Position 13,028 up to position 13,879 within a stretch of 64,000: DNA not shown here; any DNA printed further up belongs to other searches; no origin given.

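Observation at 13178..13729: Stand-alone protein of three tandem topoisomerase-type zinc ribbons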

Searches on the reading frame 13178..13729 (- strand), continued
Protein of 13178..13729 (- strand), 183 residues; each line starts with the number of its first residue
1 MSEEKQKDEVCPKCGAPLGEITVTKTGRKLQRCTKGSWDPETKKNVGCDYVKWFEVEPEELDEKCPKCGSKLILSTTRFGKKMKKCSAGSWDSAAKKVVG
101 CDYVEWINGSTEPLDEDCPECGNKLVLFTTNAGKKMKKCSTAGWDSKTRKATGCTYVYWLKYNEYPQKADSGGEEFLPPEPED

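Call 13: find_related_loci(query=window:13181-13729:-, collection=genome_contigs, flank=10000)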
Query window:13181-13729:- (183 aa) in genome_contigs; peptide patterns used: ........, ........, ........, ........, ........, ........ (x = any residue, [..] = any of these).
563 stretches matched a pattern; 486 encode a relative of the query (tblastn E <= 1e-3); the best 80 are kept; 80 distinct loci.
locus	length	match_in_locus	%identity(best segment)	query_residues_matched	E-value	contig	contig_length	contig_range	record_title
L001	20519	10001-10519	94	1-173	2e-107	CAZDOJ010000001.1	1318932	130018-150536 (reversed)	MAG TPA_asm: uncultured Gammaproteobacteria bacterium isolate SRP292972_co3_93 genome assembly, contig: NODE_1_length_13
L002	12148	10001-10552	83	1-183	1e-102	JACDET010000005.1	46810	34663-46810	MAG: Candidatus Levyibacteriota bacterium isolate MGR_bin367 SD2903_NODE_51_length_46810_cov_1.185614, whole genome shot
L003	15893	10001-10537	84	5-183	2e-102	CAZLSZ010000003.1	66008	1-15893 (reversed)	MAG TPA_asm: uncultured Gammaproteobacteria bacterium isolate SRP170004_co1_21 genome assembly, contig: NODE_491_length_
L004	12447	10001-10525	87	3-177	2e-100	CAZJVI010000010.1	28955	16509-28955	MAG TPA_asm: uncultured Gammaproteobacteria bacterium isolate binchicken_co50_326 genome assembly, contig: NODE_1674_len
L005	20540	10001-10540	81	4-183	5e-99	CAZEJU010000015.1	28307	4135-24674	MAG TPA_asm: uncultured Gammaproteobacteria bacterium isolate binchicken_co105_439 genome assembly, contig: NODE_2068_le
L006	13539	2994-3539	81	2-183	1e-97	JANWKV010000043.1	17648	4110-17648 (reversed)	MAG: Candidatus Microgenomates bacterium isolate CRAIB_MAG102 c_000000057124, whole genome shotgun sequence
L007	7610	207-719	85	3-173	2e-97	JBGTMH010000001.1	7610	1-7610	MAG: Patescibacteria group bacterium isolate JTS-RE358 k141_4172769, whole genome shotgun sequence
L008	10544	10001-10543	83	2-180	6e-97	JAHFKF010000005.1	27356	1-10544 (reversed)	MAG: Candidatus Levyibacteriota bacterium isolate nzgw403 NODE_997_length_27357_cov_3.038111, whole genome shotgun seque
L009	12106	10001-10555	79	1-183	1e-96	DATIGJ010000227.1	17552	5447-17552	MAG TPA_asm: Patescibacteria group bacterium isolate SMAG_U16418 k141_1226180, whole genome shotgun sequence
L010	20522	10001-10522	86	3-173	5e-96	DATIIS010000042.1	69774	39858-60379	MAG TPA_asm: Candidatus Saccharimonadales bacterium isolate SMAG_U15671 k141_151186, whole genome shotgun sequence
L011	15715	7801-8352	78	2-182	3e-96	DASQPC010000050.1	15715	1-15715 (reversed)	MAG TPA_asm: Candidatus Methylomirabilota bacterium isolate SMAG_U10819 k141_772236, whole genome shotgun sequence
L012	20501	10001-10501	86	7-173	2e-95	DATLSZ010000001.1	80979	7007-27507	MAG TPA_asm: Candidatus Acidiferrales bacterium isolate SMAG_U13943 k141_460764, whole genome shotgun sequence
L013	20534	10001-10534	80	1-183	2e-95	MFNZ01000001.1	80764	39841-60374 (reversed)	MAG: Candidatus Levybacteria bacterium RIFCSPHIGHO2_02_FULL_37_13 rifcsphigho2_02_scaffold_1002, whole genome shotgun se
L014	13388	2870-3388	83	3-173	7e-95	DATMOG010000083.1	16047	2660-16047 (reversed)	MAG TPA_asm: Candidatus Sulfotelmatobacter sp. isolate SMAG_U12870 k141_554211, whole genome shotgun sequence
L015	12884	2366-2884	82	10-182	6e-94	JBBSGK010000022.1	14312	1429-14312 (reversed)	MAG: Candidatus Levyibacteriota bacterium isolate LS2_sbin.37 LS2_sbin.37_K_1077811_L_14312_cov_11.0000, whole genome sh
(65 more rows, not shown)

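Call 19: search_protein_representatives(protein=window:13181-13729:-)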
Query: 183 residues. Proteins with E-value up to 0.001 (for the whole library): 231; up to 1e-10: 41; up to 1e-30: 7. The best 150 are listed.
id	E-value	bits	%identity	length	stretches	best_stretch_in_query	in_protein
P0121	9.5e-75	267.0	65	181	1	3-180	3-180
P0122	4.4e-45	170.2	67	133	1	21-136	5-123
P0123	1.7e-43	165.0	74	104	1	7-102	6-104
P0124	2.5e-41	157.9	67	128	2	9-86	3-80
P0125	2.3e-36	141.8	72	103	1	7-87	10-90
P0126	3.0e-36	141.3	67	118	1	8-95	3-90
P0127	6.6e-32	127.2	64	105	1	87-180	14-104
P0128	1.2e-30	123.1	62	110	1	2-85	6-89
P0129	4.3e-28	114.8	46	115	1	59-160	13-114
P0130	1.2e-27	113.3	58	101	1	8-90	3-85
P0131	1.4e-26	109.8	60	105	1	54-128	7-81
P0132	4.9e-26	108.0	73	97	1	7-70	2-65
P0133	5.4e-25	104.6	67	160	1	7-76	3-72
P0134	2.6e-23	99.1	65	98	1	1-77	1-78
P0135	8.8e-22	94.1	68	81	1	8-70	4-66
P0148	1.5e-16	77.0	68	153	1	109-164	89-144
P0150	5.2e-16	75.3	51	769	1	7-108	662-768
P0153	5.1e-14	68.8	46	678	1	60-143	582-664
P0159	3.5e-11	59.5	39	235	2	7-160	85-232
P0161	7.4e-11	58.5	51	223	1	64-118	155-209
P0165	8.2e-10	55.1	38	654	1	4-106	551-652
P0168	1.4e-09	54.4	50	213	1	64-118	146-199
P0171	3.6e-09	53.0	41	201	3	59-135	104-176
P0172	4.5e-09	52.7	50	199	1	62-117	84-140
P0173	4.9e-09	52.5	53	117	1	55-107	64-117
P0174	4.9e-09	52.5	58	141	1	117-161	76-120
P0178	8.4e-09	51.8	54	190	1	64-109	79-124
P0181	1.2e-08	51.3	48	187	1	64-119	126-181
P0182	1.4e-08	51.0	52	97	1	62-107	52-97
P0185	2.3e-08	50.4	53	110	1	116-160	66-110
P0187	2.8e-08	50.1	42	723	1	15-108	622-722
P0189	2.9e-08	50.0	48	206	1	64-119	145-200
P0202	1.9e-07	47.3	47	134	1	58-106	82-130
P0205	2.2e-07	47.1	42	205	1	56-119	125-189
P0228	2.3e-06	43.8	33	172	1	5-160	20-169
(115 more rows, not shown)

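Call 23: search_protein_families(library=pfam, proteins=[P0150, P0153, P0165, P0187, P0161, P0159, P0129, P0121, P0171, P0228], max_evalue=0.0001)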
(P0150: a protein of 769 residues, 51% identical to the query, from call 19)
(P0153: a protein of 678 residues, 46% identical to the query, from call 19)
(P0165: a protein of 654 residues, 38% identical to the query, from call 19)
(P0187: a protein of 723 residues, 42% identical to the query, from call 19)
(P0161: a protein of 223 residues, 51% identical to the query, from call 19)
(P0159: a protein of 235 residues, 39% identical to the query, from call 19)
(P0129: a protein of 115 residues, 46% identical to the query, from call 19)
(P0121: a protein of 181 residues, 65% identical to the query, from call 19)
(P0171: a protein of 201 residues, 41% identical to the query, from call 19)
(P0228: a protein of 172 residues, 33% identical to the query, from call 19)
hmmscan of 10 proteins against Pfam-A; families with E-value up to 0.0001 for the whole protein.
P0150 (769 aa): 2 families
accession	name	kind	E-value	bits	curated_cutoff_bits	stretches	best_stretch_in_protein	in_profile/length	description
PF01131.25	Topoisom_bac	-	9.7e-64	216.3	35.1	1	235-625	24-410/411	DNA topoisomerase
PF01751.28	Toprim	-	1.8e-07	31.7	23.1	1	30-127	2-81/96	Toprim domain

P0153 (678 aa): 3 families
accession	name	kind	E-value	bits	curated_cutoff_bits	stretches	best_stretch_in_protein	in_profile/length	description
PF01131.25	Topoisom_bac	-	1.6e-78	265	35.1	1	128-554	2-407/411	DNA topoisomerase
PF01751.28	Toprim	-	3.7e-16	59.5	23.1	1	4-113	2-96/96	Toprim domain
PF01396.24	Zn_ribbon_Top1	-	3.5e-11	43.2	32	1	639-674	4-33/39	Topoisomerase DNA binding C4 zinc finger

P0165 (654 aa): 2 families
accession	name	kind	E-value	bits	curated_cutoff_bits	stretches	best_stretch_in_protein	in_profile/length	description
PF01131.25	Topoisom_bac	-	4.4e-73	247.1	35.1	1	126-534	2-410/411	DNA topoisomerase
PF01751.28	Toprim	-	7e-18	65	23.1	1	3-111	2-96/96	Toprim domain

P0187 (723 aa): 2 families
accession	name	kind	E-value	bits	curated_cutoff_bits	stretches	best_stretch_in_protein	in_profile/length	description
PF01131.25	Topoisom_bac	-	2.6e-68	231.4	35.1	1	138-554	2-400/411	DNA topoisomerase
PF01751.28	Toprim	-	1.8e-06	28.4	23.1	1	3-120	2-96/96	Toprim domain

P0161 (223 aa): 1 family
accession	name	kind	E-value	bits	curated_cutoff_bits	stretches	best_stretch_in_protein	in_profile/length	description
PF04404.17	ERF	-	1.1e-29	103.9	25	1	9-150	3-145/153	ERF superfamily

P0159 (235 aa): 0 families

P0129 (115 aa): 2 families
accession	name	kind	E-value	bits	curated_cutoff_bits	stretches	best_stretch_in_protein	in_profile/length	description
PF01396.24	Zn_ribbon_Top1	-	6.5e-06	26.3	32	0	19-34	4-19/39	Topoisomerase DNA binding C4 zinc finger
PF13453.11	Zn_ribbon_TFIIB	-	9.9e-05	22.1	22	0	19-41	2-23/41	Transcription factor zinc-finger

P0121 (181 aa): 5 families
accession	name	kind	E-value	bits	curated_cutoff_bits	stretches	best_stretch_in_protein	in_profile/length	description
PF01396.24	Zn_ribbon_Top1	-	1.4e-10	41.2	32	1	60-79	1-20/39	Topoisomerase DNA binding C4 zinc finger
PF06677.18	Auto_anti-p27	-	1.7e-07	31.6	24.1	0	59-72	14-27/40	Sjogren's syndrome/scleroderma autoantigen 1 (Autoantigen p27)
PF09723.15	Zn_ribbon_8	-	1.2e-05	25.6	34.4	0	107-122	21-36/41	Zinc ribbon domain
PF13240.11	Zn_Ribbon_1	-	2e-05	24.7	25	0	62-70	15-23/23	zinc-ribbon domain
PF23549.1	Zn_ribbon_GRF_2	-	2.4e-05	24.4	27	0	62-76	3-17/45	GRF-like zinc ribbon domain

P0171 (201 aa): 14 families
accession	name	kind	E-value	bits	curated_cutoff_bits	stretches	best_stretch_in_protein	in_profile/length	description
PF01396.24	Zn_ribbon_Top1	-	6.5e-68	224.7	32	4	7-43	1-37/39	Topoisomerase DNA binding C4 zinc finger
PF13408.12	Zn_ribbon_recom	-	2.7e-10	40.9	25.3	0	109-139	7-42/58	Recombinase zinc beta ribbon domain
PF02150.21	Zn_ribbon_RPB9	-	4.5e-10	39.7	25.2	0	10-43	4-34/36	RNA polymerases M/15 Kd subunit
PF04606.18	Ogr_Delta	-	1.4e-08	35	26.3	0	159-173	2-16/47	Ogr/Delta-like zinc finger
PF05191.20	ADK_lid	-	5.2e-08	33.1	26.6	0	105-120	19-34/36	Adenylate kinase, active site lid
PF07754.17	HVO_2753_ZBP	-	8.2e-08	32.4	33.2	0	158-172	18-32/46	Small zinc finger protein HVO_2753-like, Zn-binding pocket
PF13248.11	Zn_ribbon_3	-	7.9e-07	28.8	27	0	4-15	13-24/26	zinc-ribbon domain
PF06677.18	Auto_anti-p27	-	1.2e-06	28.9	24.1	0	106-119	14-27/40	Sjogren's syndrome/scleroderma autoantigen 1 (Autoantigen p27)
PF25169.1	DUF7830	-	1.4e-06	28.5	27.5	0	159-176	37-54/72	Domain of unknown function (DUF7830)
PF22289.1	DmmA-like_C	-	2.6e-06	27.7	27.4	0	61-73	19-31/44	Dimethylamine monooxygenase subunit DmmA-like, C-terminal domain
PF25164.1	CoiA_N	-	1.2e-05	25.1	26.3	0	63-77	20-34/50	Competence protein CoiA, N-terminal domain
PF13240.11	Zn_Ribbon_1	-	2e-05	24.7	25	0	63-69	16-22/23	zinc-ribbon domain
PF21344.3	Zn_ribbon_LysW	-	3.7e-05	23.7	27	0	9-31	2-25/46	Alpha-aminoadipate carrier protein LysW-like, globular domain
PF23455.1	DUF7129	-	9.9e-05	22.5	30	0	52-69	19-36/45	Domain of unknown function (DUF7129)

P0228 (172 aa): 0 families
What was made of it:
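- Closest known: W-loop ribbons at the C-terminus of some TopA proteins. Different: They are attached in cis to a full catalytic core (Toprim + Topoisom_bac, call 23).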

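Call 31: predict_structure(alignment_id=A1)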
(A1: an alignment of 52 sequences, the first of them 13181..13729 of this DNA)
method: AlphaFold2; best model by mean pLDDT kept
length: 183 residues; sequences in the alignment: 52
mean_pLDDT: 78.2   pTM: 0.46
mean pLDDT of the five models: 78.2, 73.9, 73.6, 72.2, 71.4
residues with pLDDT >= 90: 21; 70-90: 129; 50-70: 19; < 50: 14
segments of 3 or more residues with pLDDT < 50: 1-6, 170-177
pLDDT, mean of each block of 10 residues (from residue 1): 50 84 75 81 82 79 87 78 83 83 79 90 90 84 84 88 69 47 55
secondary structure, 60 per line:
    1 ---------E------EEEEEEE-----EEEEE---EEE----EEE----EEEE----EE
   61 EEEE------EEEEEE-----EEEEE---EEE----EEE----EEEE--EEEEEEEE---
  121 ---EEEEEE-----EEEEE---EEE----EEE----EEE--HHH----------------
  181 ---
elements in order: E17-23 E29-33 E37-39 E44-46 E51-54 E59-64 E71-76 E82-86 E90-92 E97-99 E104-107 E110-117 E124-129 E135-139 E143-145 E150-152 E157-159
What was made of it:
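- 13214..13240 (-): Variable linker predicted to be disordered (residues 164-172, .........). The pLDDT block means fall to 69 over residues 161-170 and 47 over 171-180; the segment with pLDDT below 50 is residues 170-177, which runs on into the tail motif (call 31).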

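Call 34: fold_search(model_id=the predicted structure, library=pdb)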
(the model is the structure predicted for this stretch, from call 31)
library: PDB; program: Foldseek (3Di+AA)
matches with E <= 10: 603; with E <= 0.001: 0
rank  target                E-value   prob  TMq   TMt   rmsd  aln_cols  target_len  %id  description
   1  9gda_F                2.9e-03  0.93  0.19  0.05  16.3       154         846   23  RNAP-TopoI complex on duplex scaffold (released 2025-11-05)
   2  4rul_A                8.3e-03  0.92  0.20  0.07  12.4       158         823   23  Crystal structure of full-length E.Coli topoisomerase I in complex with ssDNA (released 2015-11-04)
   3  8hq2_D                7.9e-02  0.41  0.20  0.10  15.8       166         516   10  Crystal structure of human ADAM22 in complex with human LGI1 mutant (released 2023-12-13)
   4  6c0f_A                1.1e-01  0.21  0.18  0.12  15.2       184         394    8  Yeast nucleolar pre-60S ribosomal subunit (state 2) (released 2018-03-14)
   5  8qca_D                2.4e-01  0.15  0.16  0.10  14.2       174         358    9  CryoEM structure of a S. Cerevisiae Ski2387 complex in the closed state bound to RNA (released 2023-11-15)
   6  9ngt_A                2.4e-01  0.15  0.14  0.05  15.1       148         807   14  Crystal structure of CRBN-DDB1 and FPFT-2216 in complex with mTOR (released 2025-07-09)
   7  9os2_A                2.5e-01  0.25  0.19  0.07  13.8       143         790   12  Cryo-EM structure of the DDB1/CRBN-MRT-5702-G3BP2 ternary complex (released 2026-01-28)
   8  5sui                  2.7e-01  0.15  0.18  0.12  15.6       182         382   10  Ribosome assembly factor NSA1: C-terminal truncation (released 2017-04-26)
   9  7qca_SE0              2.7e-01  0.08  0.12  0.10  15.0       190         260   12  Spraguea lophii ribosome (released 2022-11-30)
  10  9q22_A                3.6e-01  0.14  0.14  0.05  14.9       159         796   11  Crystal structure of ternary complex Helios-ZF2:I-19:CRBN:DDB1 (released 2025-10-01)
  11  9bz0_a                3.6e-01  0.12  0.17  0.11  16.1       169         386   11  Structure of an STK19-containing TC-NER complex (released 2024-12-25)
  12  5y2z_B                3.8e-01  0.38  0.25  0.17  13.4       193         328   10  Crystal structure of human LGI1 EPTP-ADAM22 complex (released 2018-05-02)
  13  9lul_f                3.8e-01  0.21  0.20  0.07  13.8       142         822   13  Local refinement of stacked like DDB1-DDA1-DET1-Ube2e2-COP1 complex (layer 1) (released 2026-01-28)
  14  8pv6_Ch               3.8e-01  0.20  0.18  0.11  14.5       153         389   11  Chaetomium thermophilum pre-60S State 3 - post-5S rotation with Rix1 complex with Foot - composite structure (released 2023-11-15)
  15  9e2u_A                3.8e-01  0.15  0.15  0.05  14.6       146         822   13  Crystal structure of DDB1-CRBN-ALV1 complex bound to triple ZnF of Helios (IKZF2 ZF1-3) (released 2025-09-03)
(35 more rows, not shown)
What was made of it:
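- Foldseek's top two PDB hits are E. coli TopA 9gda and 4rul (call 34).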

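Call 47: list_cluster_members(proteins=[P0150, P0153, P0165, P0187, P0161, P0129, P0159, P0228, P0121, window:13181-13729:-])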
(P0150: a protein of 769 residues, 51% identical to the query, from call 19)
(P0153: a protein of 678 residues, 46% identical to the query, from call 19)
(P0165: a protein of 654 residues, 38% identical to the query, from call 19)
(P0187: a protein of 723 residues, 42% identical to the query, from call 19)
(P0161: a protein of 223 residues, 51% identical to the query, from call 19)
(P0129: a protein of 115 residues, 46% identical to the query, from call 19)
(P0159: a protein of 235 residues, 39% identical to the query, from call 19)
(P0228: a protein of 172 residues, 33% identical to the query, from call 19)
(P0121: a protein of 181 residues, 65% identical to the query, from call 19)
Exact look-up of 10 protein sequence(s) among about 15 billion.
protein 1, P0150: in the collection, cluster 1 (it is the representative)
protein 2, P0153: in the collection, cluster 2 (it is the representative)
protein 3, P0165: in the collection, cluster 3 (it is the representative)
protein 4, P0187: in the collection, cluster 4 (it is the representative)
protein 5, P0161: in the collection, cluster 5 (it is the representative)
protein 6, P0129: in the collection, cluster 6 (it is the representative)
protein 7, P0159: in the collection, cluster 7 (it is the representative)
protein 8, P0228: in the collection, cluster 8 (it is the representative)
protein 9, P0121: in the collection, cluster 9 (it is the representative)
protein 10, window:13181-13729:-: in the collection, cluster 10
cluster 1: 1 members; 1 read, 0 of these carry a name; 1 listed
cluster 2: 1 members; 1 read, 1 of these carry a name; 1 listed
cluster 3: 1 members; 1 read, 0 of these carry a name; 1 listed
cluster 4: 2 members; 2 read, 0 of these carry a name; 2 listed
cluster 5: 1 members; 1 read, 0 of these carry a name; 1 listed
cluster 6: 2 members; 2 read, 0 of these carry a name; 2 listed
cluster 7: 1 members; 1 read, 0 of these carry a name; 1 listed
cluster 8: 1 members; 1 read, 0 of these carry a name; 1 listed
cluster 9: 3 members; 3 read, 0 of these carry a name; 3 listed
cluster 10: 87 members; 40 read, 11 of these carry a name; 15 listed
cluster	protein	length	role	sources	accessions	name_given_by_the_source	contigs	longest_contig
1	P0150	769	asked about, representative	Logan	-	-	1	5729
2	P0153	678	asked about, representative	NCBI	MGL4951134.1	MAG: DNA topoisomerase [Mycoplasma sp.]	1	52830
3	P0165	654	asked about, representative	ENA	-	-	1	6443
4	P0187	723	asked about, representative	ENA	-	-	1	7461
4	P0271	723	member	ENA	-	-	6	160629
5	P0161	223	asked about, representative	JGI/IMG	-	-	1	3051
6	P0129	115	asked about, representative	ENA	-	-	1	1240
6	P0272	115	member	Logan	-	-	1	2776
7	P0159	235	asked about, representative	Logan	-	-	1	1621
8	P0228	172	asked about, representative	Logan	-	-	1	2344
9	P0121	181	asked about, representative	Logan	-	-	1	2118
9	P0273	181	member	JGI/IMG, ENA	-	-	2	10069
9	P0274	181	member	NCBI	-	-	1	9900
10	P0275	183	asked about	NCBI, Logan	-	-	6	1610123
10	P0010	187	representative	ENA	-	-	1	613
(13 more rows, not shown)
